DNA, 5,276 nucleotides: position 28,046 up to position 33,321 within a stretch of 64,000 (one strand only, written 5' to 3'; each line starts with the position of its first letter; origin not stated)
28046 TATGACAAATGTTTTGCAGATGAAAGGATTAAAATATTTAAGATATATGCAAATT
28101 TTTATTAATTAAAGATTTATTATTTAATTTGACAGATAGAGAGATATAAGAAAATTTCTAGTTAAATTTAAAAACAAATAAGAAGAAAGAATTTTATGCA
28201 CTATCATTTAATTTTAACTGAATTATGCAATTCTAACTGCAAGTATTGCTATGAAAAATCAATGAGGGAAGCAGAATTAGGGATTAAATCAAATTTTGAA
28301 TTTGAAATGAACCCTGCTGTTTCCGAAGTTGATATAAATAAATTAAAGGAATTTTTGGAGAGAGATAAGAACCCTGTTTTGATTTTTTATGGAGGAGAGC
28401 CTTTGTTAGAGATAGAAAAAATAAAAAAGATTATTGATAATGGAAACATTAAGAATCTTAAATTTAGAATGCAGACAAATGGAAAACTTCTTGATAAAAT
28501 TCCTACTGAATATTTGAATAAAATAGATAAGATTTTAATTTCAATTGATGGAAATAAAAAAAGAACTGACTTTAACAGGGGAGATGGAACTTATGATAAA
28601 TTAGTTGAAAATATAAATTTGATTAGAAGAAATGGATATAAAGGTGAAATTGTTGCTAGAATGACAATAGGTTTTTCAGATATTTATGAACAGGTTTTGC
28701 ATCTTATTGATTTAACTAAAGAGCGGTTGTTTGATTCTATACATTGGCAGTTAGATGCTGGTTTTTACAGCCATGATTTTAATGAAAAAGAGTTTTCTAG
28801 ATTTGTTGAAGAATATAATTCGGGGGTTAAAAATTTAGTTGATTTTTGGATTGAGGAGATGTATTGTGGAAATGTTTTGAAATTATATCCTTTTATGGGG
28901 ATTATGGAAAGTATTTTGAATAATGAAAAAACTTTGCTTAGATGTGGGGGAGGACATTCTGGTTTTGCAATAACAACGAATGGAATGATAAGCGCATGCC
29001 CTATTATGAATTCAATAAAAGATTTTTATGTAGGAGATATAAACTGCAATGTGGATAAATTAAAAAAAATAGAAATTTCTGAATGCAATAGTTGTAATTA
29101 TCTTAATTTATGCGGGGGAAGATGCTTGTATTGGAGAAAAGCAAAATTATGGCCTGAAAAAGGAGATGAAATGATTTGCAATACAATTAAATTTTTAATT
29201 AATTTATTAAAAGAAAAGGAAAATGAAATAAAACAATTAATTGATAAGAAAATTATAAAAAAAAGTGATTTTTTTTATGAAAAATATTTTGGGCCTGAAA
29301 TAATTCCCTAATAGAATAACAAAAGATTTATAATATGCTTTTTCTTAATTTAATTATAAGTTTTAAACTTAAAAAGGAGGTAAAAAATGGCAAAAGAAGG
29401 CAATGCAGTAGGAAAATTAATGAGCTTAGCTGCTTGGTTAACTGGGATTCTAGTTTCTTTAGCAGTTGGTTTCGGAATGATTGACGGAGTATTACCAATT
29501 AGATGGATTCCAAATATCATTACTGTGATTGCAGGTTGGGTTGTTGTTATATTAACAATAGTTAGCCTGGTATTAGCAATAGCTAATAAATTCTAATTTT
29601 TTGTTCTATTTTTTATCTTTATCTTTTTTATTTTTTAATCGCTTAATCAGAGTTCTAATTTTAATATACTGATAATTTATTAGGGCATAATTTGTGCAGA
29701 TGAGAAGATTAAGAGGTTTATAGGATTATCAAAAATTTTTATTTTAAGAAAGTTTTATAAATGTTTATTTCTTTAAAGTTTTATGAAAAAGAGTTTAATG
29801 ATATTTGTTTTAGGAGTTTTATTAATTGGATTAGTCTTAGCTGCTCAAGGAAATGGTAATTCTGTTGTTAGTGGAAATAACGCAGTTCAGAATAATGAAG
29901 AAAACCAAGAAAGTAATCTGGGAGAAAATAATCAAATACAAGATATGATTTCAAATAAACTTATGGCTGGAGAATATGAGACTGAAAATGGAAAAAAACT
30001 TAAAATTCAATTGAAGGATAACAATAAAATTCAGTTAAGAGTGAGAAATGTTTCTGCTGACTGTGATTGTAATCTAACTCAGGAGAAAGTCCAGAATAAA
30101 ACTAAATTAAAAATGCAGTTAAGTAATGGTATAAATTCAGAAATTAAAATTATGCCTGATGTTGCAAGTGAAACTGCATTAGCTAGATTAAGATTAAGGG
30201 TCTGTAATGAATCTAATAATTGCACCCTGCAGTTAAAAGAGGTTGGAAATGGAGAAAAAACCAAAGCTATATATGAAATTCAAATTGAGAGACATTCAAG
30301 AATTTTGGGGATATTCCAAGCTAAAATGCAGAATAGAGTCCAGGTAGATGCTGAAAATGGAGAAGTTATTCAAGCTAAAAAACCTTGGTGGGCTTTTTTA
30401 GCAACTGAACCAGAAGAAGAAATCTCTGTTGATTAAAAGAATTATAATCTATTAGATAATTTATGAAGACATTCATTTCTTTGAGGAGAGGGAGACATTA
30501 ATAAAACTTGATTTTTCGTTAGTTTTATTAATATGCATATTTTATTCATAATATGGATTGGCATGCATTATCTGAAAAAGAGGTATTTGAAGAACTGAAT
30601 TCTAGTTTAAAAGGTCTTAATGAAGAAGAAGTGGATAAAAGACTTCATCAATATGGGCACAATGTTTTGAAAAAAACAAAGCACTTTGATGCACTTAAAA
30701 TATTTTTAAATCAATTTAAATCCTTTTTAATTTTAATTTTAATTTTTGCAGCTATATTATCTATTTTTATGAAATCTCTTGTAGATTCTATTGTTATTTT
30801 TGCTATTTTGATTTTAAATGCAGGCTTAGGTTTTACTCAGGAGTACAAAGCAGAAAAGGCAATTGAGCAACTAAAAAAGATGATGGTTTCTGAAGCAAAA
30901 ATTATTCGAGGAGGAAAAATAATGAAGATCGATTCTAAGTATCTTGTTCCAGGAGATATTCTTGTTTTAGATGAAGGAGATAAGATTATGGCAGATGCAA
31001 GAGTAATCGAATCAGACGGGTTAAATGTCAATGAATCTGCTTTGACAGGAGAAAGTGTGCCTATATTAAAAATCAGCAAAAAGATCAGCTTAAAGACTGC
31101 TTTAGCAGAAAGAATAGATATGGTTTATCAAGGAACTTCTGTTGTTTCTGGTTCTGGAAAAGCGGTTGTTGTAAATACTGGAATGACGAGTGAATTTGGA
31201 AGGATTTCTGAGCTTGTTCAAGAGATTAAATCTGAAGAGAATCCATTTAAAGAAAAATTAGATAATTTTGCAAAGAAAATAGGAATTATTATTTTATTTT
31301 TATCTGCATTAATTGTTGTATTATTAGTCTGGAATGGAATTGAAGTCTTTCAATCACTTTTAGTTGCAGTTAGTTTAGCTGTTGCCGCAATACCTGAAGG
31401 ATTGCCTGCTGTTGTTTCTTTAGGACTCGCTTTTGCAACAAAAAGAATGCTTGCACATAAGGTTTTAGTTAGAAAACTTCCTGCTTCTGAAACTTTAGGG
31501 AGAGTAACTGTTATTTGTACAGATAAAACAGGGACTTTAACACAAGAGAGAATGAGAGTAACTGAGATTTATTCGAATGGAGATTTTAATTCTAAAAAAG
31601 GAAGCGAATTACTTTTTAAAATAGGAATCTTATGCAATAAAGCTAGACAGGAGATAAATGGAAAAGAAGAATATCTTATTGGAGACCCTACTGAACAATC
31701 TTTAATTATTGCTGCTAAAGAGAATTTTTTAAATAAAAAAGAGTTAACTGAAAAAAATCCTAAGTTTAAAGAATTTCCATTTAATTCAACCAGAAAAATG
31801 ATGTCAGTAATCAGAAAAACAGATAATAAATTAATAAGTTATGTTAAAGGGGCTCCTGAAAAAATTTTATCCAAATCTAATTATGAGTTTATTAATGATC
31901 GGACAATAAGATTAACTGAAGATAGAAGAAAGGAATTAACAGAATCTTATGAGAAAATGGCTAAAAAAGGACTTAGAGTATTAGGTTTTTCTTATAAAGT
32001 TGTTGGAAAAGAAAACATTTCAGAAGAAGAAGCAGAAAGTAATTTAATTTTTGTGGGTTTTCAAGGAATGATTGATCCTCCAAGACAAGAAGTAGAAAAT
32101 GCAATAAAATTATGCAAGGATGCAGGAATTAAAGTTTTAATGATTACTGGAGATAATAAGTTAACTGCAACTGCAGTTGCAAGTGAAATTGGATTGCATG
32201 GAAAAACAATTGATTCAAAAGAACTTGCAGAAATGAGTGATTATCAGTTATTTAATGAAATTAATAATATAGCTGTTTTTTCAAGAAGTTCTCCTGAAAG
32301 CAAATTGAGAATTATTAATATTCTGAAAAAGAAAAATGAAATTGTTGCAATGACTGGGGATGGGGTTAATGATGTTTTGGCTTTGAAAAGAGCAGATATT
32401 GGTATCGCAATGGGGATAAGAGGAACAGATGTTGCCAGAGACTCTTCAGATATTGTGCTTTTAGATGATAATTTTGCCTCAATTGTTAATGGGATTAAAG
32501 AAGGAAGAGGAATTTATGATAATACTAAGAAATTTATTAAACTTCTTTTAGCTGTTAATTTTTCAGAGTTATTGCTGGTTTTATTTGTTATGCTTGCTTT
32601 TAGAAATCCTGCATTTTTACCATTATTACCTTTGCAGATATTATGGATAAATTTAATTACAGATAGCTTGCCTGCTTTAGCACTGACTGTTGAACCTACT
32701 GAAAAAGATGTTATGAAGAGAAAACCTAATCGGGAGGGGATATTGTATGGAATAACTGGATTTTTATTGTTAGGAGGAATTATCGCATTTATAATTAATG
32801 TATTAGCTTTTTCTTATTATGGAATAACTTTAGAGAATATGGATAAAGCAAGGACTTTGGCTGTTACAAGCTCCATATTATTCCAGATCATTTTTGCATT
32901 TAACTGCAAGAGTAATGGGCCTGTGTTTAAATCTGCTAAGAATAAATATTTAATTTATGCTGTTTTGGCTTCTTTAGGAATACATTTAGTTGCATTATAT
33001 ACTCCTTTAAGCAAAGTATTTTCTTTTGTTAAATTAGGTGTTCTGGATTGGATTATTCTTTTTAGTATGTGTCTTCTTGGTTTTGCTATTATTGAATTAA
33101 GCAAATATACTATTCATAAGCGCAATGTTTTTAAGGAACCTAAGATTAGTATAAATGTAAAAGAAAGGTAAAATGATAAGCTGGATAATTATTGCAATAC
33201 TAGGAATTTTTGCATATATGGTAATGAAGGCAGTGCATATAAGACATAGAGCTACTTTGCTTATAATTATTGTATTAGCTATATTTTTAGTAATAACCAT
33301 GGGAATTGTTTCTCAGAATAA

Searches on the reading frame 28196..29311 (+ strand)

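Call 19: search_protein_families(library=pfam, proteins=[window:28196-29311:+], max_evalue=0.001)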
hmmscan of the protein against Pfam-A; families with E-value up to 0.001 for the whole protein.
window:28196-29311:+ (371 aa): 2 families
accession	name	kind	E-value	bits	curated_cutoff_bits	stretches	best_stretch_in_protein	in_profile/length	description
PF04055.27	Radical_SAM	-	1e-16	62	29.5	1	6-173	2-165/166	Radical SAM superfamily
PF13353.11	Fer4_12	-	7.5e-09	36.4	22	1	9-122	13-118/137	4Fe-4S single cluster domain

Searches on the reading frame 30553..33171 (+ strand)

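Call 35: search_protein_families(library=pfam, proteins=[window:30553-33171:+], max_evalue=0.00001)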
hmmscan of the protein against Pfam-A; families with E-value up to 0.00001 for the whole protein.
window:30553-33171:+ (872 aa): 5 families
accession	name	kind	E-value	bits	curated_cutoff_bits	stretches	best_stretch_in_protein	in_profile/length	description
PF00122.25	E1-E2_ATPase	-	4.2e-53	180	28.1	1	110-301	2-180/181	E1-E2 ATPase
PF00689.26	Cation_ATPase_C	-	4e-39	134.6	27.3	1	688-852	1-174/175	Cation transporting ATPase, C-terminus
PF13246.12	Cation_ATPase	-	3.9e-22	78.5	21.7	1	359-443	1-89/91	Cation transport ATPase (P-type)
PF00690.31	Cation_ATPase_N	-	3.7e-20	71.8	20.4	1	3-70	1-69/69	Cation transporter/ATPase, N-terminus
PF00702.32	Hydrolase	-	5.2e-19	69.8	26.4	1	319-615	2-191/191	haloacid dehalogenase-like hydrolase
